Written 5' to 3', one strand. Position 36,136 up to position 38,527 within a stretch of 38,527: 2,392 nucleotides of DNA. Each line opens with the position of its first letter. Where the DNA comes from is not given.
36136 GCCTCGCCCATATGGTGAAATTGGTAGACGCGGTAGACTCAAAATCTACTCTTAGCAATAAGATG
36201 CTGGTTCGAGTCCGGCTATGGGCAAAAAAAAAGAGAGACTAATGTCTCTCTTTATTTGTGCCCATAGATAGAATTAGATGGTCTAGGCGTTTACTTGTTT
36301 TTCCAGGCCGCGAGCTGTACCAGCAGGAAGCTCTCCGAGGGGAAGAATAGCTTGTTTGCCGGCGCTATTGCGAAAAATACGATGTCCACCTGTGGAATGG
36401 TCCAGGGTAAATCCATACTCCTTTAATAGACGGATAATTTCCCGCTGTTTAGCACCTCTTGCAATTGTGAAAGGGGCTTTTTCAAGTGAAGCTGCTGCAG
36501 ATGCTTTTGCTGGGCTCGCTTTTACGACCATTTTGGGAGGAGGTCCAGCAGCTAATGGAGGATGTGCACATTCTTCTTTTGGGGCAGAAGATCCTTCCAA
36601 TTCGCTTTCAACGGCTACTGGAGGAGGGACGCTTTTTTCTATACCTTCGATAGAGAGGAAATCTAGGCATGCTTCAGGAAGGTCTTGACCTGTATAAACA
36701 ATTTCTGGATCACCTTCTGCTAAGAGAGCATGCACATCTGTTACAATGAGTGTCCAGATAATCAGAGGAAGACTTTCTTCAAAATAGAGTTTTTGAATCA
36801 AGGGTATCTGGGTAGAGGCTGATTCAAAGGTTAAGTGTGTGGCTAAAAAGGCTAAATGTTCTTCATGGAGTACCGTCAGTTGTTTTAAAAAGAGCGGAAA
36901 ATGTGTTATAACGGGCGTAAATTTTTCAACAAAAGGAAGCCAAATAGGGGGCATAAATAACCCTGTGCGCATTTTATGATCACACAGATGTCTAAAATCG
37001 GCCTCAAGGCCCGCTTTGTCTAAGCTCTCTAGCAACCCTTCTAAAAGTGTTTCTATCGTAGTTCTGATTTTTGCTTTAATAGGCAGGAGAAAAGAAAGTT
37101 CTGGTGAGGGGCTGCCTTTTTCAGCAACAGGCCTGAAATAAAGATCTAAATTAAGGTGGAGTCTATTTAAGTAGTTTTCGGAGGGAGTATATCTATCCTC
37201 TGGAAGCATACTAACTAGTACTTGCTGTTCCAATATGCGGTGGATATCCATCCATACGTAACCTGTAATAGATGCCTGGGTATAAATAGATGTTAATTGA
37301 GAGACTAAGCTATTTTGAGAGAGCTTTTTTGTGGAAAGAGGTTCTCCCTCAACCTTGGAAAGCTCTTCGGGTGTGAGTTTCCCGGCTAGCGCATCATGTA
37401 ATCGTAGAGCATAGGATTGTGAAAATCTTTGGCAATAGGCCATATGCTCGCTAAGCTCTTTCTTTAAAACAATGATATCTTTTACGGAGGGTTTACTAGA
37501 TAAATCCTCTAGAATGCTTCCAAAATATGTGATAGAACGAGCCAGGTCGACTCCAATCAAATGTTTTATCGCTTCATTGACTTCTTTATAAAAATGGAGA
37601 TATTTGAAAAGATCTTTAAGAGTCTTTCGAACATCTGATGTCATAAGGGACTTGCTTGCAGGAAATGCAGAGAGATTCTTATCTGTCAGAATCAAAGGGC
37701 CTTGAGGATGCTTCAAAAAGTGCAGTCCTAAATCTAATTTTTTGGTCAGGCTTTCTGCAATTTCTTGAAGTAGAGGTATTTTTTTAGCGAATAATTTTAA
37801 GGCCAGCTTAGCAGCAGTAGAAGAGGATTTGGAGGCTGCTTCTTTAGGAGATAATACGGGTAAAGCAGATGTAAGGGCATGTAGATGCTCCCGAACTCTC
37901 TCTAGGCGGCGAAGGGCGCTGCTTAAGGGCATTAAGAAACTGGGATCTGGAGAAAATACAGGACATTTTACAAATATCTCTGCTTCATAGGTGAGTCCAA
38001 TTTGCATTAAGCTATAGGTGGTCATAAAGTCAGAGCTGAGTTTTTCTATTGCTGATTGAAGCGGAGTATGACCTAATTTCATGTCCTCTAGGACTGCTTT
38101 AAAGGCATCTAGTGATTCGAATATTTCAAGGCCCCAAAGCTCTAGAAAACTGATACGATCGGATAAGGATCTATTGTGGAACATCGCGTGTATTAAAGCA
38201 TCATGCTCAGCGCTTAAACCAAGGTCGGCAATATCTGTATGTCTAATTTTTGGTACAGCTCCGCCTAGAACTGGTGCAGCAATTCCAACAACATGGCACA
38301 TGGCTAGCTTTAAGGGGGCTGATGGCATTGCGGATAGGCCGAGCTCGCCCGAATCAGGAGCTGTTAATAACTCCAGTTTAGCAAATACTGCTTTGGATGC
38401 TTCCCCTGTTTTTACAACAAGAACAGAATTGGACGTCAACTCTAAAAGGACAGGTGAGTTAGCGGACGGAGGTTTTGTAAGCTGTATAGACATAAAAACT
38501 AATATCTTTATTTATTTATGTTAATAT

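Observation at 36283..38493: Orphan 736-aa protein carrying a C-terminal HicA-type toxin domain, with no HicB partner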

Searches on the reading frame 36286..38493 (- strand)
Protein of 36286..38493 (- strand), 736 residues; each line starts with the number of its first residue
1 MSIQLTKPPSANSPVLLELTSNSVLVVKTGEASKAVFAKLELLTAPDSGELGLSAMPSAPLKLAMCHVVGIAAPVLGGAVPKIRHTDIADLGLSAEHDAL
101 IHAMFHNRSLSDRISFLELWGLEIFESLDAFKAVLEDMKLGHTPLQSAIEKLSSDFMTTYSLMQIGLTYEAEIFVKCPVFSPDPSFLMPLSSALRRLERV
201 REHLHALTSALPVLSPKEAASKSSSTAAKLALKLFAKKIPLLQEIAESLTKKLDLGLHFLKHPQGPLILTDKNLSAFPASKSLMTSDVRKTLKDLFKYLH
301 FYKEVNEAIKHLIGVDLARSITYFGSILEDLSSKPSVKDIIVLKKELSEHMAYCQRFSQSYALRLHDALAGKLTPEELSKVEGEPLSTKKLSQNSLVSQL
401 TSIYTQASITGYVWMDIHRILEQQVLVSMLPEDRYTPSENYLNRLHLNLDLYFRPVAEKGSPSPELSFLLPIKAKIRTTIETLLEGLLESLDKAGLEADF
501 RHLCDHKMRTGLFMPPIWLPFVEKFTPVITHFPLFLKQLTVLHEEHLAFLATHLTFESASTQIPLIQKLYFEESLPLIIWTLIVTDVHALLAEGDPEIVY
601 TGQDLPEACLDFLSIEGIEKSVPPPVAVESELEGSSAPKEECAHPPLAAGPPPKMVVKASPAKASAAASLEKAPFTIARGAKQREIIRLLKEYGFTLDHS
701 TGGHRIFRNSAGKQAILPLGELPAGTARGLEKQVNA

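Call 4: search_protein_families(library=pfam, proteins=[window:36286-38493:-], max_evalue=1)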
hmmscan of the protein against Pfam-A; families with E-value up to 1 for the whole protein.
window:36286-38493:- (736 aa): 2 families
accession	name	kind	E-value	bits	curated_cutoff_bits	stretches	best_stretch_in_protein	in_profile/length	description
PF07927.17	HicA_toxin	-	2.3e-07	31.2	27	1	684-734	2-56/58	HicA toxin of bacterial toxin-antitoxin,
PF22827.1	GldL_N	-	0.1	13.2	24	0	72-93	6-27/62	GldL N-terminal domain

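Call 5: search_protein_families(library=ncbifam, proteins=[window:36286-38493:-], max_evalue=1)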
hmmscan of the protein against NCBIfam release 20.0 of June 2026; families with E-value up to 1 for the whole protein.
window:36286-38493:- (736 aa): 0 families

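Call 6: search_solved_structures(query=window:36286-38493:-, max_evalue=1, show_alignments=3)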
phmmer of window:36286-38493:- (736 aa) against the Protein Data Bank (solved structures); distinct sequences matched with E-value up to 1: 1.
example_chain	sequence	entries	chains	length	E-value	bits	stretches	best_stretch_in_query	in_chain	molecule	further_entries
1whz_A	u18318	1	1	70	0.0066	18.4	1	683-730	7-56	Hypothetical protein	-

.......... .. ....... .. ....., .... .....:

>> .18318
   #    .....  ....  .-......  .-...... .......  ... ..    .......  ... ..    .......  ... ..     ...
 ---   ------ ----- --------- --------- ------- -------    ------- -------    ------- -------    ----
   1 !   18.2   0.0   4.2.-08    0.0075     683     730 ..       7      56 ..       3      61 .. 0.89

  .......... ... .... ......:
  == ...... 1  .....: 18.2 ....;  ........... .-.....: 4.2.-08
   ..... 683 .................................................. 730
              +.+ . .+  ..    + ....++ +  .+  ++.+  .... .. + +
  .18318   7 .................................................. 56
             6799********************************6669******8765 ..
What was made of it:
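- Closest known: Canonical HicA toxins of type II HicAB systems. Same: 1WHZ carries the same GGH variant (call 6).
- Checked: The best PDB sequence hit is the HicA-family protein 1WHZ (call 6).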

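Call 7: find_homologous_proteins(query=window:36286-38493:-)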
Query window:36286-38493:- (736 aa): 1 proteins with E <= 0.001 among 8000 candidates.
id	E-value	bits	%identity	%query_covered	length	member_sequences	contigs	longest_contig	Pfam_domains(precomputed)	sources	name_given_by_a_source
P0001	0.0e+0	1613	100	100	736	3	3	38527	PF07927.18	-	-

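Call 8: find_related_loci(query=window:36286-38493:-, collection=genome_contigs, flank=10000)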
Query window:36286-38493:- (736 aa) in genome_contigs; peptide patterns used: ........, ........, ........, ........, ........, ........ (x = any residue, [..] = any of these).
16 stretches matched a pattern, but none encodes a relative of the query by tblastn (E <= 1e-3).

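Call 9: find_encoding_contigs(protein=P0001, flank=10000, max_places=10)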
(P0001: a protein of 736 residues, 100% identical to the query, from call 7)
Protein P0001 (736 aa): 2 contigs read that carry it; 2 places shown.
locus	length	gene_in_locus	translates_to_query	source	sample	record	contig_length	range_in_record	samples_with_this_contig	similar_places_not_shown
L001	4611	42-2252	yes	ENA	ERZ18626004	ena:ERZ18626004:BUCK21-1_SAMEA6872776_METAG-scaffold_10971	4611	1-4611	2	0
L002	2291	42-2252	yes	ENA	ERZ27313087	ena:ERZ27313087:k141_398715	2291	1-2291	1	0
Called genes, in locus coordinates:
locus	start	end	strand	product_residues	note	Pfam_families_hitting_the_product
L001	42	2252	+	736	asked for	PF07927:HicA_toxin (weak)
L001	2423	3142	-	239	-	PF08291:Peptidase_M15_3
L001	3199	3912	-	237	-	PF20772:TACO1_YebC_N, PF01709:Transcrip_reg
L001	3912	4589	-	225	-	-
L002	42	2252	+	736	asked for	PF07927:HicA_toxin (weak)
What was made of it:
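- On Type II HicAB toxin-antitoxin system: The upstream side of this organism itself was not seen, because the contig ends (call 9).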

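Call 28: search_protein_families(library=padloc, proteins=[window:36286-38493:-], max_evalue=1)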
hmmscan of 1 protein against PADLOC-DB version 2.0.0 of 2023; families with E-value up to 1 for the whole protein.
window:36286-38493:- (736 aa): 0 families
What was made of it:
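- On Anti-phage defence system / defence island: PADLOC gives 0 hits (call 28).
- PADLOC gives no hit (call 28).
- Tried and rejected: NCBIfam and PADLOC gave no hits (calls 5, 28).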

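Call 29: search_protein_representatives(protein=window:36541-38493:-)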
Query: 651 residues. Proteins with E-value up to 0.001 (for the whole library): 28; up to 1e-10: 13; up to 1e-30: 2. The best 28 are listed.
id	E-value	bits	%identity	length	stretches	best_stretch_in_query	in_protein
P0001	0.0e+00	1422.7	100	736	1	1-651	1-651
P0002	1.6e-131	456.7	46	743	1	84-625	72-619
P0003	2.1e-20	89.7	31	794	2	216-643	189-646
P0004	8.8e-19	84.3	28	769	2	227-619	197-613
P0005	5.0e-18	81.8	30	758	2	241-620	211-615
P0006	3.7e-17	78.9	30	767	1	90-620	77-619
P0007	5.1e-16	75.2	27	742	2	232-622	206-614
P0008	1.0e-14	70.9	27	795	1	91-620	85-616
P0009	4.2e-14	68.9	30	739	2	214-621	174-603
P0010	2.3e-13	66.4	29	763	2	91-460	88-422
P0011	4.0e-13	65.6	28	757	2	234-640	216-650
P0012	1.9e-11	60.1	27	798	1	96-624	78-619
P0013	8.7e-11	57.9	27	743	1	224-621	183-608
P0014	2.4e-09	53.2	29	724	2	244-432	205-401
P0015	2.4e-09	53.1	29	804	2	249-554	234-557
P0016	3.9e-09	52.4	26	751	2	247-622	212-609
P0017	4.9e-08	48.8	27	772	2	222-644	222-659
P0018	6.5e-08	48.4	25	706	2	98-445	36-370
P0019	7.3e-07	44.9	24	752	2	237-457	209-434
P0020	3.9e-06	42.5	24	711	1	322-625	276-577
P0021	6.8e-06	41.7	24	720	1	92-494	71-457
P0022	7.0e-05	38.4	24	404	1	328-622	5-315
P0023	7.8e-05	38.2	25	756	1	93-472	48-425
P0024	8.9e-05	38.1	24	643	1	89-451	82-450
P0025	2.5e-04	36.6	28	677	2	418-639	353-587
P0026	2.7e-04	36.4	23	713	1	89-463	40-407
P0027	3.0e-04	36.3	27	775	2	241-433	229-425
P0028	4.4e-04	35.8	25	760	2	229-432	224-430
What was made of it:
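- Tried and rejected: Only the exhaustive HMMER search revealed the family (call 29).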

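Call 31: search_protein_families(library=pfam, alignment_id=A1, max_evalue=0.01)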
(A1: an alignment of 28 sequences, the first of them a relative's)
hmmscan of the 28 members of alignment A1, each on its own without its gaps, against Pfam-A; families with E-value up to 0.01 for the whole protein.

A. member 1, P0001 (736 aa): 1 family
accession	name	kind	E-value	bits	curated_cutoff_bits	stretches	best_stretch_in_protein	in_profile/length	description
PF07927.17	HicA_toxin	-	2.3e-07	31.2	27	1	684-734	2-56/58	HicA toxin of bacterial toxin-antitoxin,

B. families by the number of members that match (of 28 scanned): 2 families
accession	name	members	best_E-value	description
PF07927.17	HicA_toxin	22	1.5e-12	HicA toxin of bacterial toxin-antitoxin,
PF19867.5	DUF6340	1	0.0045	Family of unknown function (DUF6340)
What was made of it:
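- On HicA_toxin domain family (Pfam PF07927 / COG1724): 22 of 28 family members hit at E <= 0.01 (call 31).
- On Gerdes Class 14 (SMC-HicA): No SMC or AAA Pfam hit in any member (calls 4, 31).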

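Call 32: list_cluster_members(proteins=[P0002, P0003, P0004, P0005, P0006, P0007, P0008, P0009, P0010, P0011])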
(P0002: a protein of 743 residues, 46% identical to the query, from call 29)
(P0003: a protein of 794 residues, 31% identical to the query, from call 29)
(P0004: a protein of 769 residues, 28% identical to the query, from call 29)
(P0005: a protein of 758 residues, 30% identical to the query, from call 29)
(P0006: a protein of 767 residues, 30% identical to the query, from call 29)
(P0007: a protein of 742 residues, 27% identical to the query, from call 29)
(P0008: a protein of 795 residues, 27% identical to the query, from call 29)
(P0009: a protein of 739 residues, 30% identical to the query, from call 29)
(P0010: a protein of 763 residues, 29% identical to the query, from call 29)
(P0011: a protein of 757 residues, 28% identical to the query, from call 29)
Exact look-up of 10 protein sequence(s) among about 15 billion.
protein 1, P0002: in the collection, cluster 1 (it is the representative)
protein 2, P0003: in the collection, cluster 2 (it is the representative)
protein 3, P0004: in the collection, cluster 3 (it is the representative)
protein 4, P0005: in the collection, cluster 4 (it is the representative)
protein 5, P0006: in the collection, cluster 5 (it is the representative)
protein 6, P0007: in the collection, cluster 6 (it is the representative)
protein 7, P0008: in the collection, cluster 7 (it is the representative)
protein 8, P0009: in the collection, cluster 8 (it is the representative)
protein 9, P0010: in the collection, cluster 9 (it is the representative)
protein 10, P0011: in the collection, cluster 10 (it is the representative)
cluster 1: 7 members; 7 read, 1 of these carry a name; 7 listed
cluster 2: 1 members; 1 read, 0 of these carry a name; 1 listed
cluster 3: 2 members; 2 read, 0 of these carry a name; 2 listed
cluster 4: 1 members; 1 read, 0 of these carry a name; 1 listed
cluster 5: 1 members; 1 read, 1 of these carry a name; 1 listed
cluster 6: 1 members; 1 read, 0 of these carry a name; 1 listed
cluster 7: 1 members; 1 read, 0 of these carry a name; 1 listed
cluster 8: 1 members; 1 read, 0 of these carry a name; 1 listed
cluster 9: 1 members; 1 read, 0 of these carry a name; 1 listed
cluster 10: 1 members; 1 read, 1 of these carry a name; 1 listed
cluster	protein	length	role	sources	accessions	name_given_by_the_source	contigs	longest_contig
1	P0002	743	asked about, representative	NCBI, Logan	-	-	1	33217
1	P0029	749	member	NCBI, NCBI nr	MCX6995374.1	MAG: type II toxin-antitoxin system HicA family toxin [Chlamydiae bacterium] | type II toxin-antitoxin system HicA family toxin [Chlamydiota bacterium]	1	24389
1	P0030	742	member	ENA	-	-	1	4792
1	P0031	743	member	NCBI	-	-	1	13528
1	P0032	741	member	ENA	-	-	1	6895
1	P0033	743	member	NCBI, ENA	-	-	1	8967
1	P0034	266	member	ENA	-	-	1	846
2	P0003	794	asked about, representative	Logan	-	-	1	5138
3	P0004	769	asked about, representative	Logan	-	-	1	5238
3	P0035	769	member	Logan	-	-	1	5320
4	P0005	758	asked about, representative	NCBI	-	-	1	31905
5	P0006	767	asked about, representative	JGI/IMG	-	hypothetical protein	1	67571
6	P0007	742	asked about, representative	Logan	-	-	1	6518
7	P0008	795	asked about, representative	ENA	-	-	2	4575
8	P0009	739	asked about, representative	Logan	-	-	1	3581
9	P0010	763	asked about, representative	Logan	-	-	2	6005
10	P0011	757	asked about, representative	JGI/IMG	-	hypothetical protein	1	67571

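Call 33: find_encoding_contigs(protein=P0006, flank=10000, max_places=3)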
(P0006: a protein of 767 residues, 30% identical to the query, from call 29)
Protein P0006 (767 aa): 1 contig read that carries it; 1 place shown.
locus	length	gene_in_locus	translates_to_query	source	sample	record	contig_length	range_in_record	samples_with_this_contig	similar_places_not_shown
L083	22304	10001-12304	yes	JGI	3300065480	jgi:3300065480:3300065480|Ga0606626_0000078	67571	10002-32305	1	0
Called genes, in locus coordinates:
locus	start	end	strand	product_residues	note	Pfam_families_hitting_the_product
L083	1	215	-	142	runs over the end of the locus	PF03946:Ribosomal_L11_N, PF00298:Ribosomal_L11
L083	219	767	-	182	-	PF02357:NusG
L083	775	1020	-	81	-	PF00584:SecE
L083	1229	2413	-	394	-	PF00009:GTP_EFTU, PF03144:GTP_EFTU_D2, PF03143:GTP_EFTU_D3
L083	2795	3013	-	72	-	PF01176:eIF-1a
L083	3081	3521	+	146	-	PF02657:SufE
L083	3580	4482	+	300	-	-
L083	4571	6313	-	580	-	PF02985:HEAT (faint), PF12717:Cnd1 (faint), PF08713:DNA_alkylation (faint), PF03130:HEAT_PBS (faint), PF13646:HEAT_2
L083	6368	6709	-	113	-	PF11969:DcpS_C, PF01230:HIT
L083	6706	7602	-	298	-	PF03690:MYG1_exonuc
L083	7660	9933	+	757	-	-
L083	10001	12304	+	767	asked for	-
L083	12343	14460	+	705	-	-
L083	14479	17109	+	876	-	-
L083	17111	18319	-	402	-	PF06727:DUF1207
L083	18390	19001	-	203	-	PF13521:AAA_28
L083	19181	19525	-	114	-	PF01934:HepT-like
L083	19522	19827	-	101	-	PF01909:NTP_transf_2, PF18765:Polbeta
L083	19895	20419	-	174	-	-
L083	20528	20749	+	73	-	-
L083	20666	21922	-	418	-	PF24758:LRR_At5g56370 (faint)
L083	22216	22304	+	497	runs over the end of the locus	PF20717:DUF6829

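Call 34: find_encoding_contigs(protein=P0002, flank=10000, max_places=3)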
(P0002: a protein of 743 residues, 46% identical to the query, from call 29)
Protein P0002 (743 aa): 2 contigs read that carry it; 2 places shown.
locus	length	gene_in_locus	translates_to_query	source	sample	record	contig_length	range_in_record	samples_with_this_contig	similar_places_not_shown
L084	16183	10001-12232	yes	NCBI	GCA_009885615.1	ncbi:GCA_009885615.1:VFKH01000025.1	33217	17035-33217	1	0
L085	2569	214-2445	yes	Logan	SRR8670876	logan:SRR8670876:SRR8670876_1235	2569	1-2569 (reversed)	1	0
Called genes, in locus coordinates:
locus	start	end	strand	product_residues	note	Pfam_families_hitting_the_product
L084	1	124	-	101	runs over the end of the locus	PF00253:Ribosomal_S14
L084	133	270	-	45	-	PF00444:Ribosomal_L36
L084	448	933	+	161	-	PF00825:Ribonuclease_P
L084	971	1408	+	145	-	PF03190:Thioredox_DsbH, PF13899:Thioredoxin_7, PF13098:Thioredoxin_2, PF13905:Thioredoxin_8 (faint)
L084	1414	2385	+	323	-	PF13098:Thioredoxin_2, PF13899:Thioredoxin_7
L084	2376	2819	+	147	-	PF04034:Ribo_biogen_C (weak)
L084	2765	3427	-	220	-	-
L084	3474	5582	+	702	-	PF02743:dCache_1 (faint), PF00211:Guanylate_cyc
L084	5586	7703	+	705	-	PF02743:dCache_1, PF00211:Guanylate_cyc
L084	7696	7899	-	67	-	PF02810:SEC-C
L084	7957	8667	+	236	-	PF01171:ATP_bind_3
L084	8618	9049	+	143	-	-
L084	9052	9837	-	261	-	PF01975:SurE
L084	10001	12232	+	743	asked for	PF07927:HicA_toxin (weak)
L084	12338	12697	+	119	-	-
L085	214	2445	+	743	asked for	PF07927:HicA_toxin (weak)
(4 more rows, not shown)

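Call 35: find_encoding_contigs(protein=P0005, flank=10000, max_places=3)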
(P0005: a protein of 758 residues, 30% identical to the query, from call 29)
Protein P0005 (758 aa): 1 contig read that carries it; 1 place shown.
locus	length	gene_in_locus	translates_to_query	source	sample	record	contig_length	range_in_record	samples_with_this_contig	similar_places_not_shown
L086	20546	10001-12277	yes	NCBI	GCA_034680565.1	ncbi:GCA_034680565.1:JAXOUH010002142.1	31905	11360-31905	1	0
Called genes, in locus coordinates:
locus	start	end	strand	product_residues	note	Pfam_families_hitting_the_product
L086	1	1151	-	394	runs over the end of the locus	PF00009:GTP_EFTU, PF03144:GTP_EFTU_D2, PF03143:GTP_EFTU_D3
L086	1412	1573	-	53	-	PF01176:eIF-1a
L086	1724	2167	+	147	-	PF02657:SufE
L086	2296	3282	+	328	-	-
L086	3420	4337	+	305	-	-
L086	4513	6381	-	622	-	PF13646:HEAT_2 (weak), PF02985:HEAT (faint), PF13513:HEAT_EZ (faint), PF13646:HEAT_2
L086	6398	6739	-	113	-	PF11969:DcpS_C, PF01230:HIT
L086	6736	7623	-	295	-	PF03690:MYG1_exonuc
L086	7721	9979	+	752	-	PF07927:HicA_toxin (faint)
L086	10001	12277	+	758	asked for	PF07927:HicA_toxin (weak)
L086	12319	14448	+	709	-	-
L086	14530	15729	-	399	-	PF06727:DUF1207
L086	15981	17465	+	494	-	PF04229:GrpB, PF00583:Acetyltransf_1, PF13673:Acetyltransf_10, PF13508:Acetyltransf_7, PF01872:RibD_C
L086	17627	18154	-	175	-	-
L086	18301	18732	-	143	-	PF00293:NUDIX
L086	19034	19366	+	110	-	PF13310:Virulence_RhuM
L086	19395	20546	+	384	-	?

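Call 36: find_homologous_proteins(query=A1, max_evalue=0.00001)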
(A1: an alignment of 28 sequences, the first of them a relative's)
Query A1 (28 sequences) (736 aa, profile of the alignment): 1 proteins with E <= 0.00001 among 8000 candidates.
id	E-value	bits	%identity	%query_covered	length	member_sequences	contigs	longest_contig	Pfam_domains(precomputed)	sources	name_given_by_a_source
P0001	2.0e-174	600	100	100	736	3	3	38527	PF07927.18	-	-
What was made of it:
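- Tried and rejected: The word-indexed homologue searches with the protein and with the family profile returned only the window's own protein (calls 7, 36).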

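Call 45: find_related_loci(query=A2, collection=genome_contigs, flank=8000)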
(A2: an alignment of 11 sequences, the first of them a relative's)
Query A2 (758 aa) in genome_contigs; peptide patterns used: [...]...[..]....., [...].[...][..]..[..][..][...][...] (x = any residue, [..] = any of these).
245 stretches matched a pattern; 3 encode a relative of the query (tblastn E <= 1e-3); 3 distinct loci.
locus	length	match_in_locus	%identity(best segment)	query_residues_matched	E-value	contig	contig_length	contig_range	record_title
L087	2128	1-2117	31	1-757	9e-87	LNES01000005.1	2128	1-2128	MAG: Chlamydiae bacterium Ga0074140 Ga0074140_11.5, whole genome shotgun sequence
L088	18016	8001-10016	26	81-754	3e-51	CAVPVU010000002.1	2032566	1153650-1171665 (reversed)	MAG: uncultured Chlamydiales bacterium isolate MFD00008.bin.2.19 genome assembly, contig: contig_47407, whole genome sho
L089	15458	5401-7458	34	67-758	3e-105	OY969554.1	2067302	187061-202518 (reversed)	MAG: uncultured Chlamydiales bacterium isolate MFD04540.bin.c.3 genome assembly, chromosome: 1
